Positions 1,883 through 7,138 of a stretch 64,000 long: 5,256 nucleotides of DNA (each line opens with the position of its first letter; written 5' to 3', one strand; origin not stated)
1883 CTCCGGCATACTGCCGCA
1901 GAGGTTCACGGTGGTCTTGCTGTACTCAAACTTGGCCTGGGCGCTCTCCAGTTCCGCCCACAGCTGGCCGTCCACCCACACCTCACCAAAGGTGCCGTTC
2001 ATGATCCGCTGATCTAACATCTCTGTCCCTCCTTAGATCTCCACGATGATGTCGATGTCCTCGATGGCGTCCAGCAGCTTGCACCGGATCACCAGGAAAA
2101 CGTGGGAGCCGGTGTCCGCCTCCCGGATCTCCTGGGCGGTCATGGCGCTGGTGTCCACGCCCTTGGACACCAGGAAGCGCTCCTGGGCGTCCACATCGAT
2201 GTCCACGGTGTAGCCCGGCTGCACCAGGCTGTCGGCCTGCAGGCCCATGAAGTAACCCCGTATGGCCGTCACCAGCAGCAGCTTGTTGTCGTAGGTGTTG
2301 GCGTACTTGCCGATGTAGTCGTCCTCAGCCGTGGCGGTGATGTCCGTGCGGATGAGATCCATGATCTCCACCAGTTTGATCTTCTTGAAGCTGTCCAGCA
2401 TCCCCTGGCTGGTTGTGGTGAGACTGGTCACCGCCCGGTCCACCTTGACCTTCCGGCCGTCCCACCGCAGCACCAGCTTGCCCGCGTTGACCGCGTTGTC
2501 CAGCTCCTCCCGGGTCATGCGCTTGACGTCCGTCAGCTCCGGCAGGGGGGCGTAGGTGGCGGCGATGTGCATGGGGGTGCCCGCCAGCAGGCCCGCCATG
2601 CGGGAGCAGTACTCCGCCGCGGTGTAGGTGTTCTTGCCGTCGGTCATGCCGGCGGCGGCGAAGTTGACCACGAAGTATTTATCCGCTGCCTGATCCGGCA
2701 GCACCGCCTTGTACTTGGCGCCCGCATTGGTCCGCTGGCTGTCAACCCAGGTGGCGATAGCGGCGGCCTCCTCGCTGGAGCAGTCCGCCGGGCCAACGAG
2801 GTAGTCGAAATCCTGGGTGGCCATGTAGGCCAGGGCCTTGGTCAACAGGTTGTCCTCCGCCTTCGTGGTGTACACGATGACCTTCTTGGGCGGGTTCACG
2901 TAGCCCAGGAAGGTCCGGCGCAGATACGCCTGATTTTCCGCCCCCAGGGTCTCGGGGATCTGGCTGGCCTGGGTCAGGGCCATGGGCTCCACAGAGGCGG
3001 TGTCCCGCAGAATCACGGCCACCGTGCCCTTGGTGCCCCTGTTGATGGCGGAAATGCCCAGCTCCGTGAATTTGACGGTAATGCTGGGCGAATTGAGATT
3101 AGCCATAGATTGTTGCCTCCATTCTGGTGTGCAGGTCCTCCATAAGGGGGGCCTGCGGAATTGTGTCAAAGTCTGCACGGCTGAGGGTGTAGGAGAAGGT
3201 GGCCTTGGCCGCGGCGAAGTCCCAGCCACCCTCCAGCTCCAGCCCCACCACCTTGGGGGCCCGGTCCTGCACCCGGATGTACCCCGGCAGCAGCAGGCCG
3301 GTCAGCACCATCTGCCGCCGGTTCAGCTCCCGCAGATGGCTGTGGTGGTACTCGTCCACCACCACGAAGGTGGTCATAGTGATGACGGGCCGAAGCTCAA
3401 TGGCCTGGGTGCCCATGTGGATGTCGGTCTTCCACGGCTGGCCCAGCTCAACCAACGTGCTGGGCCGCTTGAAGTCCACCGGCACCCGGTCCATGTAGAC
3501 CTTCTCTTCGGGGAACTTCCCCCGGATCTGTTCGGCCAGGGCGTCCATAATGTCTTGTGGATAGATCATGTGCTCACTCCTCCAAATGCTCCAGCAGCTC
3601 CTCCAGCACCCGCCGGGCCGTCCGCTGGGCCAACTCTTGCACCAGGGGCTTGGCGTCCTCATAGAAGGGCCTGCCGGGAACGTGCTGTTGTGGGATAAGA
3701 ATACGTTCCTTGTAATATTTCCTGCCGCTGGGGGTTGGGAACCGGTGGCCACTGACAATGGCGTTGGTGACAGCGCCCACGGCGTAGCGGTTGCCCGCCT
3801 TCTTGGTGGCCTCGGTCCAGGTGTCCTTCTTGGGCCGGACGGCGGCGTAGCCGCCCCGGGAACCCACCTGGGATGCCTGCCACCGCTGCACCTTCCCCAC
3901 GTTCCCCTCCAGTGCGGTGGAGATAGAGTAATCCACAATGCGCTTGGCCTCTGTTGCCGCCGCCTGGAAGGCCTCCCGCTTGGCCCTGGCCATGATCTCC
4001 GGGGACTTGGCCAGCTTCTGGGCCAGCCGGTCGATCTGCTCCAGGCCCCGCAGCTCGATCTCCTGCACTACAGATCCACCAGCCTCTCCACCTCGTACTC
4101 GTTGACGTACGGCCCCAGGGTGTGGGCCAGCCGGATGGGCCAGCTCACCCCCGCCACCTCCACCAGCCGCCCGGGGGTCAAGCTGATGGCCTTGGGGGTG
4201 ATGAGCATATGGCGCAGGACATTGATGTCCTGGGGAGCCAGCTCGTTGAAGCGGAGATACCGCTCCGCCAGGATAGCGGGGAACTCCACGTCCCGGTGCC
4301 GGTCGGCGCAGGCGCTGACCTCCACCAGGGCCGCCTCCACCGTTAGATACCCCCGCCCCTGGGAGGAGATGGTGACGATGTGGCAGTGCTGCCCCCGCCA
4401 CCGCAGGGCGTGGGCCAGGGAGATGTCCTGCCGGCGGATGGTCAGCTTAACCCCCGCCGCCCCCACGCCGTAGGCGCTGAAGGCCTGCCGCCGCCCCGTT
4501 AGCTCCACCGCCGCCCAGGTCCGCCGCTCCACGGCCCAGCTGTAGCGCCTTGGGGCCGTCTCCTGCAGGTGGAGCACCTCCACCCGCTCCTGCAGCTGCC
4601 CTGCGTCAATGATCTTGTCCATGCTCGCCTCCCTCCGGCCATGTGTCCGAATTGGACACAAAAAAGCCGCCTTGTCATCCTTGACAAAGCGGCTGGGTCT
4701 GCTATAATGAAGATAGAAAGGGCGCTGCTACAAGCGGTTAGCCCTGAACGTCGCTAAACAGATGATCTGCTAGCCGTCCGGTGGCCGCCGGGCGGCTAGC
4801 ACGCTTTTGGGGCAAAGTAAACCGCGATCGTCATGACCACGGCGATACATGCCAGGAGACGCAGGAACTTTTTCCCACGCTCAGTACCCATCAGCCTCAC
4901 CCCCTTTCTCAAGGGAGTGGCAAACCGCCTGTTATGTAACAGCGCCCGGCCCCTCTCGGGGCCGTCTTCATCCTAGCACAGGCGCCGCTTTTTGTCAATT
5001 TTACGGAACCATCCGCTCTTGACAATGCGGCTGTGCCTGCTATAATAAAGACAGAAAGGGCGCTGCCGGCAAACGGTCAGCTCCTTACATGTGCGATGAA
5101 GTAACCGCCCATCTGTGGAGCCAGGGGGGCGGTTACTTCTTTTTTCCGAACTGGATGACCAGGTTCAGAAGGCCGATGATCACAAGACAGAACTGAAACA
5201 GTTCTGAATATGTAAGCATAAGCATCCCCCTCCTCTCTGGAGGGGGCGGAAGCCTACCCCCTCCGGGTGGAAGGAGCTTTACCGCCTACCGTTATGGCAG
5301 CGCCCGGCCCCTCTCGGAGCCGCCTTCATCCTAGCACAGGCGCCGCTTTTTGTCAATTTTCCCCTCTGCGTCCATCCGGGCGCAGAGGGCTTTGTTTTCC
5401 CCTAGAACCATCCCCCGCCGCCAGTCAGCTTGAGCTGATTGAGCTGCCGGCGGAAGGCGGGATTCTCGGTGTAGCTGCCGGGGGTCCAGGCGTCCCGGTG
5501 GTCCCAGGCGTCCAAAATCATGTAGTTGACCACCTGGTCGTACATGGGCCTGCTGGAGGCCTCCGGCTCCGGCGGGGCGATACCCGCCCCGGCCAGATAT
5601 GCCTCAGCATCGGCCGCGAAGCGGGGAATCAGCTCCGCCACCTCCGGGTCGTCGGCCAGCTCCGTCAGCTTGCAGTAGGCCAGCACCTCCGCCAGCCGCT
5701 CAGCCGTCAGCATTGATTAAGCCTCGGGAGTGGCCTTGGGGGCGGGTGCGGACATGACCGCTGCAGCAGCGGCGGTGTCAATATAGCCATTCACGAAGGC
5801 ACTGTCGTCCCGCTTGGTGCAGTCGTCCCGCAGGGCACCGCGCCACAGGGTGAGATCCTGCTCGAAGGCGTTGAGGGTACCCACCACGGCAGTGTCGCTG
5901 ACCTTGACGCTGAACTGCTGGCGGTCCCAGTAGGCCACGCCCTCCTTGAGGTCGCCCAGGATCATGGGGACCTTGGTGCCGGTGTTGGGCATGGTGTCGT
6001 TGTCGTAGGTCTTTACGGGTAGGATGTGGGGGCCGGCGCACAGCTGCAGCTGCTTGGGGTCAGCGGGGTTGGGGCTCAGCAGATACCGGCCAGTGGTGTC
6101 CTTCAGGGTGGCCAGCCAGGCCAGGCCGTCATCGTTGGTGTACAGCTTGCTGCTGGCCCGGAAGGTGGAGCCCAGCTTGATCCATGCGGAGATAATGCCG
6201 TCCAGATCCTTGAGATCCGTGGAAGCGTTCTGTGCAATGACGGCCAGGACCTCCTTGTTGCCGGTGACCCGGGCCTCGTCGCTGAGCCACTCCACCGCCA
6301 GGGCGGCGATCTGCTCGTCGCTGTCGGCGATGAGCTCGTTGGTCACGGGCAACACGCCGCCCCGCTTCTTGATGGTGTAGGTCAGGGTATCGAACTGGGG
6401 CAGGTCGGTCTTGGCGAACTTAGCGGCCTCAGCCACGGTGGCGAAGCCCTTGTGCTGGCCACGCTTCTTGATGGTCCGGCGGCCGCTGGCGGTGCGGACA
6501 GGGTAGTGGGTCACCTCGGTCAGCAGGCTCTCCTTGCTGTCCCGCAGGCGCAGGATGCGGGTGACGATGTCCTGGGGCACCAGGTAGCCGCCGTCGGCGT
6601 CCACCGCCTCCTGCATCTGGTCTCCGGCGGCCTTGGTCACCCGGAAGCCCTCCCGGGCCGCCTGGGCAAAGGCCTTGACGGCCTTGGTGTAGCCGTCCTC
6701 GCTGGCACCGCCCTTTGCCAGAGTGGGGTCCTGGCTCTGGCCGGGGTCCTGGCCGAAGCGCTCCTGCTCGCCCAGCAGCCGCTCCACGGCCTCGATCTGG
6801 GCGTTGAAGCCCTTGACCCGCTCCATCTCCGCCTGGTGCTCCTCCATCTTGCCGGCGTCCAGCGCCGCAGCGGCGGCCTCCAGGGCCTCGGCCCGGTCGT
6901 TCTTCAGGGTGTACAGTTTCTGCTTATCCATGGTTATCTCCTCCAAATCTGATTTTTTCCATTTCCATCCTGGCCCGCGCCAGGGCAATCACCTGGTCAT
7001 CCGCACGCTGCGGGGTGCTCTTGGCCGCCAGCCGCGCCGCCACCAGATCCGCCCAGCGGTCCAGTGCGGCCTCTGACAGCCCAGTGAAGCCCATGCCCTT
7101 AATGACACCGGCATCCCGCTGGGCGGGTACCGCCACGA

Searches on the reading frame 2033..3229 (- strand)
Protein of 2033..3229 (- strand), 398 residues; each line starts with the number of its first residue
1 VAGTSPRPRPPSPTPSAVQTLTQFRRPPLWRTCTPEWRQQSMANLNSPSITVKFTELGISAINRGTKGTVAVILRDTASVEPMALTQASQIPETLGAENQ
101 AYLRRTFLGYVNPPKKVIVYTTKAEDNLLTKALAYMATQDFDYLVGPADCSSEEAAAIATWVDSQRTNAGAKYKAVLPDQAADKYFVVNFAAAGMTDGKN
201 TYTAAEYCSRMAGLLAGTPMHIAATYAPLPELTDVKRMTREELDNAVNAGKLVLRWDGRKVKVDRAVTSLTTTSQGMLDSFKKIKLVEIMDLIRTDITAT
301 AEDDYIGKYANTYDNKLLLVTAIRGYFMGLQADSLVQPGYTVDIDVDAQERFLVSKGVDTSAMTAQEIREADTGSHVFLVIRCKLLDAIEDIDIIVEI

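Call 36: search_protein_families(library=pfam, proteins=[window:2033-3229:-], max_evalue=0.001)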
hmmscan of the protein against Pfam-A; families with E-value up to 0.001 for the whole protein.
window:2033-3229:- (398 aa): 2 families
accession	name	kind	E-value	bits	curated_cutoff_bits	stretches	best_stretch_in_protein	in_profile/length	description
PF04984.19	Phage_sheath_1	-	1.4e-11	44.9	31.4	1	129-269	8-168/168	Phage tail sheath protein subtilisin-like domain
PF17482.7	Phage_sheath_1C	-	4.6e-10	39.9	26.9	1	280-395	5-100/104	Phage tail sheath C-terminal domain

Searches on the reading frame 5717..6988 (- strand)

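Call 36: search_protein_families(library=pfam, proteins=[window:5717-6988:-], max_evalue=0.001)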
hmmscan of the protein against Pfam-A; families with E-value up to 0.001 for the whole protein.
window:5717-6988:- (423 aa): 1 family
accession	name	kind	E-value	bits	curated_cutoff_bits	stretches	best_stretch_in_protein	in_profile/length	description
PF05065.19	Phage_capsid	-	2.4e-28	99.8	24.2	1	133-399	1-276/280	Phage capsid family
